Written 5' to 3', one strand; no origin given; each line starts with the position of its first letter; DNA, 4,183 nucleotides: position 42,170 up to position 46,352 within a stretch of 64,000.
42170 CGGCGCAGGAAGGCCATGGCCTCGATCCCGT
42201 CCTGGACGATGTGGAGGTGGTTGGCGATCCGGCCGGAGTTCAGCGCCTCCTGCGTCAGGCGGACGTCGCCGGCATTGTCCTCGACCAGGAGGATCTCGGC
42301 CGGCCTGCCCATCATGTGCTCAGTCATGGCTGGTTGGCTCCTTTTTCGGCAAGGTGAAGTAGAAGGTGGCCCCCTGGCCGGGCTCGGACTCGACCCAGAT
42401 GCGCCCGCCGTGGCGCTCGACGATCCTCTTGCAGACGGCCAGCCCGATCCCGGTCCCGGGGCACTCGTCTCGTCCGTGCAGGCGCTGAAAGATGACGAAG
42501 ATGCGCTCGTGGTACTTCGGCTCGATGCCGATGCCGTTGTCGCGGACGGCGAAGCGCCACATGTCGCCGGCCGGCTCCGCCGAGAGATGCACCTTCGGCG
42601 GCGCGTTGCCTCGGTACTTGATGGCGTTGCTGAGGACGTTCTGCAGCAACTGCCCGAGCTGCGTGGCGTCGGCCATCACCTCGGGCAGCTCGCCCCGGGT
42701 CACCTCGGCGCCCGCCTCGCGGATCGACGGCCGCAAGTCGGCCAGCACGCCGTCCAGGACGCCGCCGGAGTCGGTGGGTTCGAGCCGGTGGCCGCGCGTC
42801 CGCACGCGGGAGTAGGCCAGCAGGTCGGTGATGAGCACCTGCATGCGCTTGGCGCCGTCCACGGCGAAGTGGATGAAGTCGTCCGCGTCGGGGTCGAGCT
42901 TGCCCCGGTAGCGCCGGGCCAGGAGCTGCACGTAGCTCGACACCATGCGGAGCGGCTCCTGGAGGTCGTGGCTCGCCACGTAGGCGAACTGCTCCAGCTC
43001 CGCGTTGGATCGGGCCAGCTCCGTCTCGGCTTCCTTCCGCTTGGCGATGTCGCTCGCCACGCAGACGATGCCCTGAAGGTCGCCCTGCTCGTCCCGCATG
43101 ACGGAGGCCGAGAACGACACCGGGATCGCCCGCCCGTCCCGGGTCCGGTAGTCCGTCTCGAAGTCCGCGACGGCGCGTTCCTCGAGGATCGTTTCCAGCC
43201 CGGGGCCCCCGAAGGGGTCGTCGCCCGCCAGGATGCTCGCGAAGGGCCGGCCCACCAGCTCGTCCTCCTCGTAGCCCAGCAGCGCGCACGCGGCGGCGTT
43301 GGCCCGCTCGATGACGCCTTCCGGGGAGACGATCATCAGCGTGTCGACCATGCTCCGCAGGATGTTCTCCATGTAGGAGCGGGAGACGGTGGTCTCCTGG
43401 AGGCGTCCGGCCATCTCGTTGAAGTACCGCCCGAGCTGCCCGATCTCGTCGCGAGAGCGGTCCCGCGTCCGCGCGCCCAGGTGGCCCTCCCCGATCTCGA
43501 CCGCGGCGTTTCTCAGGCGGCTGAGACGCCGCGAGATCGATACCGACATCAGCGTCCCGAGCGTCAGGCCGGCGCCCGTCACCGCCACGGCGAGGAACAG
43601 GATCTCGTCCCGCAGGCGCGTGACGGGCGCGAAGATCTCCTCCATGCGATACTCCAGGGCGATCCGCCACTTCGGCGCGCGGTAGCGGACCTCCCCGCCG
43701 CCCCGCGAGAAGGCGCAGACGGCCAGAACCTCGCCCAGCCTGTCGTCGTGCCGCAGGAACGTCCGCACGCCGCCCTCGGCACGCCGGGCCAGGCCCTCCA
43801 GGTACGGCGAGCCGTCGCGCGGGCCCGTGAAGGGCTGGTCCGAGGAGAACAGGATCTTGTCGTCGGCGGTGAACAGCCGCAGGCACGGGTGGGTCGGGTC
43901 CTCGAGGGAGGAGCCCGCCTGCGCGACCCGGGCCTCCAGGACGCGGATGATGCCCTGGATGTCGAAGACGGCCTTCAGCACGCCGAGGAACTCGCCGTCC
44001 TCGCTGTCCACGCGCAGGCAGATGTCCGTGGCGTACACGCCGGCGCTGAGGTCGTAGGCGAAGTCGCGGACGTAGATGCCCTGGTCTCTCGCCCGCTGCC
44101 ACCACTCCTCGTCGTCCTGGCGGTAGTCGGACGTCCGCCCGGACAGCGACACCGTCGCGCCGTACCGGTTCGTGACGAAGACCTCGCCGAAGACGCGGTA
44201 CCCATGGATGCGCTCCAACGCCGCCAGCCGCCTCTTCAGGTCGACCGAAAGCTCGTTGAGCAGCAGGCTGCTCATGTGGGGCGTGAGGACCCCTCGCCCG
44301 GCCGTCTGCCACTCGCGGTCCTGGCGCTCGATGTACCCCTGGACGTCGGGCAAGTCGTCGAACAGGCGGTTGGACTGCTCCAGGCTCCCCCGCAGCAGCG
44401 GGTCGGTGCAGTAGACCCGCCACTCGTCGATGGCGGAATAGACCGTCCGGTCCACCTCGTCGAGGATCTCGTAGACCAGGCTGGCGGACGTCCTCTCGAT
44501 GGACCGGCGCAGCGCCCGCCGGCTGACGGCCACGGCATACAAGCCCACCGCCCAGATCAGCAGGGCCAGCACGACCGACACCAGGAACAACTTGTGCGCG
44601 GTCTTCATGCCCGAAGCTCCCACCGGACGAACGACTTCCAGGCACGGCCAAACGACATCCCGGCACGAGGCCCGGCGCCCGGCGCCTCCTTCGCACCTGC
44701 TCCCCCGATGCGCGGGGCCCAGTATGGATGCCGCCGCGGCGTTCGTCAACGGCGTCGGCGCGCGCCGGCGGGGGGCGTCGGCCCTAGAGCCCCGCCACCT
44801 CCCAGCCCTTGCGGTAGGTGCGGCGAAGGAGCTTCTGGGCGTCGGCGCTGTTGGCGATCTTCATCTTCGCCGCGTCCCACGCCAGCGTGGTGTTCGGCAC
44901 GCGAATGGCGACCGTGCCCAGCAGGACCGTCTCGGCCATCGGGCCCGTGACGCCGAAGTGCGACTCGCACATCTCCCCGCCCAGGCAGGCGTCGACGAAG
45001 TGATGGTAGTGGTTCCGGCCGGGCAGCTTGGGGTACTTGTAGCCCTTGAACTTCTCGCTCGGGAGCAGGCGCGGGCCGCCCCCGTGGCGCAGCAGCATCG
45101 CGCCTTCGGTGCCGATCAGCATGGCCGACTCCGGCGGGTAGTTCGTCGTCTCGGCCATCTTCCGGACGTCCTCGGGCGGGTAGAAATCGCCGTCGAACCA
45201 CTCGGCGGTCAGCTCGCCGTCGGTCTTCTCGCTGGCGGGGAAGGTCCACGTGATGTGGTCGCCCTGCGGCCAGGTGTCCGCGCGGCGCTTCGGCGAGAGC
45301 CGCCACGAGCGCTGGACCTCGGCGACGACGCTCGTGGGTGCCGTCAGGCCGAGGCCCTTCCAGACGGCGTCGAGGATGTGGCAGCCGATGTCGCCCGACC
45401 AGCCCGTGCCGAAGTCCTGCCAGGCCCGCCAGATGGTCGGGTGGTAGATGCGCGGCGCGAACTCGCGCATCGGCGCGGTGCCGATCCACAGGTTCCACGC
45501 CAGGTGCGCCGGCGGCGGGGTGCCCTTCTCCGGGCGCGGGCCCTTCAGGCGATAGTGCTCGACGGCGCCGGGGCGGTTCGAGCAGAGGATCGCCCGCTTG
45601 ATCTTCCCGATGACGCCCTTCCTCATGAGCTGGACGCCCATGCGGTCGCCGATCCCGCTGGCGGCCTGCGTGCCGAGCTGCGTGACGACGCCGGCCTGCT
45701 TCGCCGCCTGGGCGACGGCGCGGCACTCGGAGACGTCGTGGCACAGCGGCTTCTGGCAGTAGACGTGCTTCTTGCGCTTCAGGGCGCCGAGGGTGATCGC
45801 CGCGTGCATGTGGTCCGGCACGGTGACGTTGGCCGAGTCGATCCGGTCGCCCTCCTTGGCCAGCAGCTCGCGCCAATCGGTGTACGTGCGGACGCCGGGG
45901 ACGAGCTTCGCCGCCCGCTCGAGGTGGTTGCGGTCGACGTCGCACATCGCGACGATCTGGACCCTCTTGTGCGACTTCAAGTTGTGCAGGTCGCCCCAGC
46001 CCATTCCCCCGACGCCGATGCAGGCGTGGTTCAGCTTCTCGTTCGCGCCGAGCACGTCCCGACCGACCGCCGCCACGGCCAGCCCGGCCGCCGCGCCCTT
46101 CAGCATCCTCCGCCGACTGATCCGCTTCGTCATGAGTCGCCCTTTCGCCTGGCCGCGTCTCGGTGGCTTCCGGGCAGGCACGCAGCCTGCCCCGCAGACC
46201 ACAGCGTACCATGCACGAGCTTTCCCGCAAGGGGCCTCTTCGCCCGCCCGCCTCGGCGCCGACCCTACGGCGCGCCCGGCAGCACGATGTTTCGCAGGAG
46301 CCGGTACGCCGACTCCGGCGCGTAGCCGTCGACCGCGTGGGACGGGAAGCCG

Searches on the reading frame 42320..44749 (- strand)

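Call 52: search_protein_families(library=pfam, proteins=[window:42320-44749:-], max_evalue=0.01)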
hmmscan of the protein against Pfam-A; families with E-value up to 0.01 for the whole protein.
window:42320-44749:- (809 aa): 10 families
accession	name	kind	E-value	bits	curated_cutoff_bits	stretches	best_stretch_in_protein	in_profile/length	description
PF02518.31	HATPase_c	-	7.2e-30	104.1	26.4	1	694-803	2-110/111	Histidine kinase-, DNA gyrase B-, and HSP90-like ATPase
PF13426.13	PAS_9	-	1.8e-15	57.5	27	1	470-568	3-101/103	PAS domain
PF08448.16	PAS_4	-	2.9e-14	53.7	23.1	1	465-572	2-109/110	PAS fold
PF00989.32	PAS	-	3.1e-13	50.2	22.6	1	460-568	3-113/113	PAS fold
PF00672.30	HAMP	-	1.3e-12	48.3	25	1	404-452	5-53/53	HAMP domain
PF00512.31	HisKA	-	2.4e-10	40.7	26.9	1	585-650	2-64/66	His Kinase A (phospho-acceptor) domain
PF08447.18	PAS_3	-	6.9e-06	26.7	25.6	1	482-565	3-89/89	PAS fold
PF13188.13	PAS_8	-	1.1e-05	25.6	21.8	1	461-514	4-54/65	PAS domain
PF02743.24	dCache_1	-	0.00014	22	45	1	125-271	31-159/240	Cache domain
PF24820.1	Diguanyl_cycl_sensor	-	0.0028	18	28.1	1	465-507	3-45/109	Diguanylate cyclase-like sensor domain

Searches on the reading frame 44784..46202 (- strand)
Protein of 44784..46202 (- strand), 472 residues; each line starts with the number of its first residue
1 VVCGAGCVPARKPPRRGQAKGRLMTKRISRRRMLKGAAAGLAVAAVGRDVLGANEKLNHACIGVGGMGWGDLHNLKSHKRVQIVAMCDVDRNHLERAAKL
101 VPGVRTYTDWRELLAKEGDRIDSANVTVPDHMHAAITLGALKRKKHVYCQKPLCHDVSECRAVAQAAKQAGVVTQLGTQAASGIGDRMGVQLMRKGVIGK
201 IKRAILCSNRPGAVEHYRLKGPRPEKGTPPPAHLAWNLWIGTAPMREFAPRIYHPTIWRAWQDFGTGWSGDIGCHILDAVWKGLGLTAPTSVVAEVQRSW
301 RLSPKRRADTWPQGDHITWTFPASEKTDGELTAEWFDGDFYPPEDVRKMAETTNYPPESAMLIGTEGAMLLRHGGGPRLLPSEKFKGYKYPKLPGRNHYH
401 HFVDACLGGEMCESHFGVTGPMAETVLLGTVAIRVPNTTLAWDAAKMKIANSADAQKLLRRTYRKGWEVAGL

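Call 51: search_protein_families(library=pfam, proteins=[window:44784-46202:-], max_evalue=0.00001)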
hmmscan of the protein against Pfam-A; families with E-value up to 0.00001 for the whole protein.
window:44784-46202:- (472 aa): 2 families
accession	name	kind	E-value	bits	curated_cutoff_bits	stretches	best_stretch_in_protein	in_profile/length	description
PF01408.29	GFO_IDH_MocA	-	2.9e-19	70.4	24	1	58-177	2-119/120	Oxidoreductase family, NAD-binding Rossmann fold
PF19051.5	GFO_IDH_MocA_C2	-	4.7e-10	39.8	23.3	1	221-287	39-104/254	Oxidoreductase family, C-terminal alpha/beta domain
